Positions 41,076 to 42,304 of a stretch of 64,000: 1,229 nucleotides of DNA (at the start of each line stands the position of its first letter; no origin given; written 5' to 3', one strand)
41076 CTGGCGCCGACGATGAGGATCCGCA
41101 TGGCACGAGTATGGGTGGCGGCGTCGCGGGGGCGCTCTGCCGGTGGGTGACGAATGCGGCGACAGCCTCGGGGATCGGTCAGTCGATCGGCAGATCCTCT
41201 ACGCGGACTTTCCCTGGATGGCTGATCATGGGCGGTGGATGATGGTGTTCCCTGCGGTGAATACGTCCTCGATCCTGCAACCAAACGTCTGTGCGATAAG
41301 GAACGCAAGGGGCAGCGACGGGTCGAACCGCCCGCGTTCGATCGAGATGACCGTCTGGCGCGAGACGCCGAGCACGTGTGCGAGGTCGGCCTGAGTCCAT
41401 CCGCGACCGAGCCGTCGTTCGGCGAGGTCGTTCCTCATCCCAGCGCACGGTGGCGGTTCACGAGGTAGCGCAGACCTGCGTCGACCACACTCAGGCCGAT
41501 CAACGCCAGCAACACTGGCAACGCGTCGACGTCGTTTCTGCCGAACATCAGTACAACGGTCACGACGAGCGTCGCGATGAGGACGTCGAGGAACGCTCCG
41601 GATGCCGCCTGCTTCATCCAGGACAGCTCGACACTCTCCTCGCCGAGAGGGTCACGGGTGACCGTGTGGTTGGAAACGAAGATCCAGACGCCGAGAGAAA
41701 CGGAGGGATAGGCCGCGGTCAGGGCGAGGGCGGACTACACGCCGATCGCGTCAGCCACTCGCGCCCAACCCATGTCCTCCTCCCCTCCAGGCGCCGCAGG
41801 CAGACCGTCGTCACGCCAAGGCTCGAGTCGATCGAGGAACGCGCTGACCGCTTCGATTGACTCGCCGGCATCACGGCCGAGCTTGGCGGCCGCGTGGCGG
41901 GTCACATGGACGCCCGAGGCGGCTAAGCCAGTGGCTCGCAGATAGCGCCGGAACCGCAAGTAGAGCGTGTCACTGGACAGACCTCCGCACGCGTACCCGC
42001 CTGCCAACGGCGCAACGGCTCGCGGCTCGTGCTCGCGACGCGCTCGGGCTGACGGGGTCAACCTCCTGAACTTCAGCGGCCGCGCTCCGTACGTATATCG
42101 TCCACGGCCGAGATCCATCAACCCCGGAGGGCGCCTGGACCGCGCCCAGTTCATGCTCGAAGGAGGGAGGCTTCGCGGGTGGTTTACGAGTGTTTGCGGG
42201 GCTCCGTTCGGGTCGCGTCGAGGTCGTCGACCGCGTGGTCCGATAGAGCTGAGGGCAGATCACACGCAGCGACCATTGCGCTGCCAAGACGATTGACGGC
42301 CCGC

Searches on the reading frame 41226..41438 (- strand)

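Call 4: search_protein_families(library=pfam, proteins=[window:41226-41438:-], max_evalue=1)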
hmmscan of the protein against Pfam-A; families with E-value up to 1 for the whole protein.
window:41226-41438:- (70 aa): 17 families
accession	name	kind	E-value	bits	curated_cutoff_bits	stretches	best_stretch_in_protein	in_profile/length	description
PF01381.28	HTH_3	-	4.3e-15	55.9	23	1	5-58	1-54/55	Helix-turn-helix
PF13560.12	HTH_31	-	3.3e-07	30.9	27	1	5-48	6-50/64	Helix-turn-helix domain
PF13443.12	HTH_26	-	4.6e-05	24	22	1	12-61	9-59/63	Cro/C1-type HTH DNA-binding domain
PF04545.22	Sigma70_r4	-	4.9e-05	23.2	24.1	1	8-35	16-42/50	Sigma-70, region 4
PF13413.12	HTH_25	-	5.5e-05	23.3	24.6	1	5-39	2-36/62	Helix-turn-helix domain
PF12844.13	HTH_19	-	0.00077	19.8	30.2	1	7-60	6-59/64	Helix-turn-helix domain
PF20432.4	Xre-like-HTH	-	0.0028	18.4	25.8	1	15-40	25-52/63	Antitoxin Xre-like helix-turn-helix domain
PF13744.12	HTH_37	-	0.0037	17.5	27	1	5-39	23-57/80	Helix-turn-helix domain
PF13545.12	HTH_Crp_2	-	0.004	17.5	27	1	13-31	22-40/70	Crp-like helix-turn-helix domain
PF13551.12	HTH_29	-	0.0072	16.8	28.1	1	9-31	7-30/64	Winged helix-turn helix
PF13384.12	HTH_23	-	0.014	15.6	24.6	1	12-30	16-34/50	Homeodomain-like domain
PF12728.13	HTH_17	-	0.033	14.9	27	1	16-39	4-28/51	Helix-turn-helix domain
PF08279.18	HTH_11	-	0.048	14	25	1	12-31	13-33/55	HTH domain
PF02954.25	HTH_8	-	0.063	13.5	22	1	13-30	18-35/42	Bacterial regulatory protein, Fis family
PF13518.12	HTH_28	-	0.11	13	25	1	12-30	11-29/52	Helix-turn-helix domain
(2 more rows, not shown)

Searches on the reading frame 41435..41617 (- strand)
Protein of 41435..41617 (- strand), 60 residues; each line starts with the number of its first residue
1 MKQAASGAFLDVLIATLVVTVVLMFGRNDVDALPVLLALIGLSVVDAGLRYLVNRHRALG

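Call 4: search_protein_families(library=pfam, proteins=[window:41435-41617:-], max_evalue=1)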
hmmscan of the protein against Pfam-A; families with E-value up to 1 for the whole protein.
window:41435-41617:- (60 aa): 1 family
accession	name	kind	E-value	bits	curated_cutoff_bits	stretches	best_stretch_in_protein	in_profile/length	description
PF10801.13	DUF2537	-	0.1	13.2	23.2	1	6-58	5-56/80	Protein of unknown function (DUF2537)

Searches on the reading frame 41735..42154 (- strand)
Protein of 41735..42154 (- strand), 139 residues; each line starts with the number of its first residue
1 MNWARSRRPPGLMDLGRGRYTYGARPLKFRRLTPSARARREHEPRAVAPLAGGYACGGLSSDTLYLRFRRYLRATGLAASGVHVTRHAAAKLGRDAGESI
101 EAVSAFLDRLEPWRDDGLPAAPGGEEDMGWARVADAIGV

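Call 4: search_protein_families(library=pfam, proteins=[window:41735-42154:-], max_evalue=1)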
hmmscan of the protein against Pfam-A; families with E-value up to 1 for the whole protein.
window:41735-42154:- (139 aa): 0 families
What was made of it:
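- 41735..42154 (-): Remnant of a tyrosine-integrase C-terminus (older copy). No Pfam hit of its own (call 4).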
